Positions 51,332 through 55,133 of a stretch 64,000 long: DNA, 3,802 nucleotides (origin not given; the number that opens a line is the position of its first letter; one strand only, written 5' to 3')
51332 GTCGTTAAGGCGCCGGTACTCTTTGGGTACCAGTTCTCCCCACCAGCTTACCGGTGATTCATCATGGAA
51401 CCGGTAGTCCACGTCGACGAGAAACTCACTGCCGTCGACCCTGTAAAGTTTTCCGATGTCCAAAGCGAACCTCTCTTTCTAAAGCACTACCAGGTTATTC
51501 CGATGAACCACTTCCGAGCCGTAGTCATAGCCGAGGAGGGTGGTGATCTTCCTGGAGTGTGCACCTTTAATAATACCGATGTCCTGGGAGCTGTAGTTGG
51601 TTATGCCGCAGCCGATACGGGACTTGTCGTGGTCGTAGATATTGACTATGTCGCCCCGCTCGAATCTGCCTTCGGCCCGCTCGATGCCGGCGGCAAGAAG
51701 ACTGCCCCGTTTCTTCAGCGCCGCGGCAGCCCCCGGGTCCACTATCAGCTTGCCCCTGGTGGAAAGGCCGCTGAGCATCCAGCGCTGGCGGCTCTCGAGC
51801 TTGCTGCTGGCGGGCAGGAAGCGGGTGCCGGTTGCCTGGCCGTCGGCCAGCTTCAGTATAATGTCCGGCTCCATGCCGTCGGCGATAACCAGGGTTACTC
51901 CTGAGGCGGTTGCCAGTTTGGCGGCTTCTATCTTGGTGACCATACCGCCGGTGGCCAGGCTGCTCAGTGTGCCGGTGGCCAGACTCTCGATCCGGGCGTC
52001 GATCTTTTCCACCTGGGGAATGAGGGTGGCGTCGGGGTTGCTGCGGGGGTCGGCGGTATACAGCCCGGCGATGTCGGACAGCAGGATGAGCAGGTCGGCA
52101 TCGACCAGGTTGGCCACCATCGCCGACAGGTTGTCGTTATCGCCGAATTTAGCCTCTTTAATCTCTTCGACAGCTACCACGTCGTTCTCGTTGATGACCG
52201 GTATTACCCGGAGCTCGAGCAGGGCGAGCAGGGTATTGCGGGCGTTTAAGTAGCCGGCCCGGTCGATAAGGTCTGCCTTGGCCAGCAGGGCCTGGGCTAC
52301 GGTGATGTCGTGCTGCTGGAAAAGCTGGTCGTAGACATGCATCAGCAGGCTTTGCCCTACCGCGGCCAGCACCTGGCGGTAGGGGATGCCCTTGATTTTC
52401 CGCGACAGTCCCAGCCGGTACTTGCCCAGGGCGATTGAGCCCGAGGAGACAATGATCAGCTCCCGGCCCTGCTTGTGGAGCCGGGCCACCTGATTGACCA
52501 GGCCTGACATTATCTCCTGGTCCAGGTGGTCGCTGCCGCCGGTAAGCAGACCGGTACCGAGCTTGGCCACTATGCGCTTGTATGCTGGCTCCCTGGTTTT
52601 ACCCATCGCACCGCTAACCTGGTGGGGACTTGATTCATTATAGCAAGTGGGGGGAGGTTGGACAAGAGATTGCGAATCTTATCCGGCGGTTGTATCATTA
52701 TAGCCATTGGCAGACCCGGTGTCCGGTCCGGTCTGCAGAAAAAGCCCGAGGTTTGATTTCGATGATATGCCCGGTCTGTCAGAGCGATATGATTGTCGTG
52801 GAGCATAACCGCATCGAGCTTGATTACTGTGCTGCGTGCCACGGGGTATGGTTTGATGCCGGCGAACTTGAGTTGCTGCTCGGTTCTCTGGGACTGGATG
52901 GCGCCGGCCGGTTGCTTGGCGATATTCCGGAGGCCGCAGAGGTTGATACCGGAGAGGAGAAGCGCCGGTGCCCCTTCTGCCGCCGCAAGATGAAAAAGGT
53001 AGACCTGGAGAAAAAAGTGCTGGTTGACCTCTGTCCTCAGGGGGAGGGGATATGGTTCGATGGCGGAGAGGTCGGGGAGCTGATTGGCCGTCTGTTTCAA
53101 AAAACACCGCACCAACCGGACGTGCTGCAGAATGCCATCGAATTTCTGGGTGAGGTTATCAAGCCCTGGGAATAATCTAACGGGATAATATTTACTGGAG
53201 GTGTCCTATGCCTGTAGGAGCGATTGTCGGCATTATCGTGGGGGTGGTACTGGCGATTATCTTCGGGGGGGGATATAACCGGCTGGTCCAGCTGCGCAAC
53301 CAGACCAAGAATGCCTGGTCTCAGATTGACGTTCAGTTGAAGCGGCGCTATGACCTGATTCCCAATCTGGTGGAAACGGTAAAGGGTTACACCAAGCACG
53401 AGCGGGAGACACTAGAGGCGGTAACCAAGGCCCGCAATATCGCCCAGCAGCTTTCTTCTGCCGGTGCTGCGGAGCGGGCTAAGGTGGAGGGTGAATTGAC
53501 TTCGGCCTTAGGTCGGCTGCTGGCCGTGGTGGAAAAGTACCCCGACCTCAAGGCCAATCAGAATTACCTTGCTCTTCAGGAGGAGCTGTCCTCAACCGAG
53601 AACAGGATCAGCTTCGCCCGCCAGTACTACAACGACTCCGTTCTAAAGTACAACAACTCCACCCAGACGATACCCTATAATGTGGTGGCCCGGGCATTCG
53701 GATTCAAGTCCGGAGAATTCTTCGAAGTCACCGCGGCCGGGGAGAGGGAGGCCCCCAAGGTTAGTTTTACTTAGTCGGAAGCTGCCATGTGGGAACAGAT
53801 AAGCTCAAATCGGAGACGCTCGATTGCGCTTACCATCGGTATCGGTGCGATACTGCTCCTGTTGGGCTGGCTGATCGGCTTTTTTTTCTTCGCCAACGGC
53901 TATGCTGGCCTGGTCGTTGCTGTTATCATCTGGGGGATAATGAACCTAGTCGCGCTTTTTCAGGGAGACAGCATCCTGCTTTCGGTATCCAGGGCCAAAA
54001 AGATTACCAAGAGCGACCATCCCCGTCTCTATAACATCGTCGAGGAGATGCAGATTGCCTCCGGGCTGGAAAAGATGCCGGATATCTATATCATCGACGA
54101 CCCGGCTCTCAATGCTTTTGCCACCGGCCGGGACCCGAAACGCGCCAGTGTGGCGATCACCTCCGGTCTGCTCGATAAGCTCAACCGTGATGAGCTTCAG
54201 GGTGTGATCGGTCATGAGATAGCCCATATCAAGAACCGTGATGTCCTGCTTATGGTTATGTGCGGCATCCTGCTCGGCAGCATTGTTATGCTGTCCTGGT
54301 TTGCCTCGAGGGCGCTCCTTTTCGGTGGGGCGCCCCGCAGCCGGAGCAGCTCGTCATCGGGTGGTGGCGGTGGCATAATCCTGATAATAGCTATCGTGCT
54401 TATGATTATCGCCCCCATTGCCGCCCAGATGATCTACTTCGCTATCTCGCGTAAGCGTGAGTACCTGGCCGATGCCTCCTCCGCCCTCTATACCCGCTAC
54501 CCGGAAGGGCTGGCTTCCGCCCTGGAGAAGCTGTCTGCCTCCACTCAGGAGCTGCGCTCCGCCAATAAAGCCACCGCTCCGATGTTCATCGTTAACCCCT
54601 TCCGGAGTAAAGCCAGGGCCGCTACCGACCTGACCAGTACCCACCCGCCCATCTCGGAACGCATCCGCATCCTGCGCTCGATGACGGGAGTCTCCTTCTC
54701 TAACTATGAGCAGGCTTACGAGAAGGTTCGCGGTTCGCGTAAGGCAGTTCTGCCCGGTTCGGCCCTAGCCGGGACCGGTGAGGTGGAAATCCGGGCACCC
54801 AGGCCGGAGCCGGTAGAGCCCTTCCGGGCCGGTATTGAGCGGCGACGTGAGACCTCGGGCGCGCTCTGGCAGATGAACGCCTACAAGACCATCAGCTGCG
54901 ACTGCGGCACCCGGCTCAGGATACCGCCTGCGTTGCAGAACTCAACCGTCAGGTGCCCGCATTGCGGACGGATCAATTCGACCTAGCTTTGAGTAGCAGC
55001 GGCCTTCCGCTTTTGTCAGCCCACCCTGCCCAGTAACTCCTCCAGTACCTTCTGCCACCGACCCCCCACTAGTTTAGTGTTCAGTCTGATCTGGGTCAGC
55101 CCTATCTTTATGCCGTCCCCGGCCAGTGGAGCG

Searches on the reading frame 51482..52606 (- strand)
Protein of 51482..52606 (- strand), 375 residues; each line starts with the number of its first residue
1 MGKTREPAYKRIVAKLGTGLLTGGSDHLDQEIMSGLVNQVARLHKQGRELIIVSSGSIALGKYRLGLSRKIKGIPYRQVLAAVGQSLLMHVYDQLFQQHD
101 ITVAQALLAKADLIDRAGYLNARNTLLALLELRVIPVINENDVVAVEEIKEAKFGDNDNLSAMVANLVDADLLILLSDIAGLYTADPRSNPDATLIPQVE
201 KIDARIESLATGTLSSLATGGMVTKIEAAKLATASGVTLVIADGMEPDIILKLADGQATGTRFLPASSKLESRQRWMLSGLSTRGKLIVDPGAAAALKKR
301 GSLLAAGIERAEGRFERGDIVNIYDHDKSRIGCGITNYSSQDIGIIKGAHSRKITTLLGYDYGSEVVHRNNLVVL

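Call 67: search_protein_families(library=pfam, proteins=[window:51482-52606:-], max_evalue=0.001)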
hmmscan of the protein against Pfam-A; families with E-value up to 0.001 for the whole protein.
window:51482-52606:- (375 aa): 3 families
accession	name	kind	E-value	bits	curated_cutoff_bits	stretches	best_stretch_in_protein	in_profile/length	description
PF00696.33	AA_kinase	-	2.3e-45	155.6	24.9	1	10-242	1-233/234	Amino acid kinase family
PF01472.26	PUA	-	6.4e-18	64.9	24.8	1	285-356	1-72/74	PUA domain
PF17785.7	PUA_3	-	3.5e-06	27.1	22.6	1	288-341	2-56/64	PUA-like domain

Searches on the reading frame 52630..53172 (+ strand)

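Call 67: search_protein_families(library=pfam, proteins=[window:52630-53172:+], max_evalue=0.001)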
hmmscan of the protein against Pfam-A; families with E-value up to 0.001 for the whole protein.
window:52630-53172:+ (181 aa): 2 families
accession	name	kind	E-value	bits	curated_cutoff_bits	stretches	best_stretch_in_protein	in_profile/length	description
PF13453.11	Zn_ribbon_TFIIB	-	5.5e-22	77.3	22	2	46-84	1-39/41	Transcription factor zinc-finger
PF08271.17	Zn_Ribbon_TF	-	5.9e-06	26.2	29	1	45-72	1-26/43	TFIIB zinc-binding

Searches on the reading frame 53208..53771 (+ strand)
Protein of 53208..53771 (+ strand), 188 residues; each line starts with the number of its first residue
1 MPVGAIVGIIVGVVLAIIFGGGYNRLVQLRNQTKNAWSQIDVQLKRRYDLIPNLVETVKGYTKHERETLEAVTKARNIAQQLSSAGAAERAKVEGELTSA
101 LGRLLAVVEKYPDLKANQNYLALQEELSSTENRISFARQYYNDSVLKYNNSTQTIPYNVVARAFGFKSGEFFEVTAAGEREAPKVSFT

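Call 67: search_protein_families(library=pfam, proteins=[window:53208-53771:+], max_evalue=0.001)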
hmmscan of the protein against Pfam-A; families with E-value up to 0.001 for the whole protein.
window:53208-53771:+ (188 aa): 1 family
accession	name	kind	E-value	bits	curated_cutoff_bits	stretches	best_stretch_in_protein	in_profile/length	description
PF04011.17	LemA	-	1.3e-61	207.2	26.2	1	36-187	1-149/149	LemA family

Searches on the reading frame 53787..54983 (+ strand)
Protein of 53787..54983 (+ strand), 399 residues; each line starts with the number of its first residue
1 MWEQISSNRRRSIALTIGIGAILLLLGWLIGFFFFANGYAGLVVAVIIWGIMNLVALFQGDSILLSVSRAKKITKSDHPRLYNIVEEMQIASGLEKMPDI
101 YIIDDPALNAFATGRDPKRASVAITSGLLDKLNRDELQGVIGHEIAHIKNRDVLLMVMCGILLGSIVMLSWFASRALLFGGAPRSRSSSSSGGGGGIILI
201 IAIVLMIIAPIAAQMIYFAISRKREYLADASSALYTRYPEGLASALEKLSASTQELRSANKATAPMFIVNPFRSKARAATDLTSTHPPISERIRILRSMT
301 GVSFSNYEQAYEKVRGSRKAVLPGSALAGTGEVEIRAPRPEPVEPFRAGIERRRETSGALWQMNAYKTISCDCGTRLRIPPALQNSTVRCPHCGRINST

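Call 67: search_protein_families(library=pfam, proteins=[window:53787-54983:+], max_evalue=0.001)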
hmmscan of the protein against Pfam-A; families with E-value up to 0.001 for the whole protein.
window:53787-54983:+ (399 aa): 2 families
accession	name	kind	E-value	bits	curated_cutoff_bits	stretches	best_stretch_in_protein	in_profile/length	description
PF01435.24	Peptidase_M48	-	1.4e-34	120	20.3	1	78-299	4-185/186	Peptidase family M48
PF05569.17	Peptidase_M56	-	4.4e-05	23.2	31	1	46-172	103-224/296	BlaR1 peptidase M56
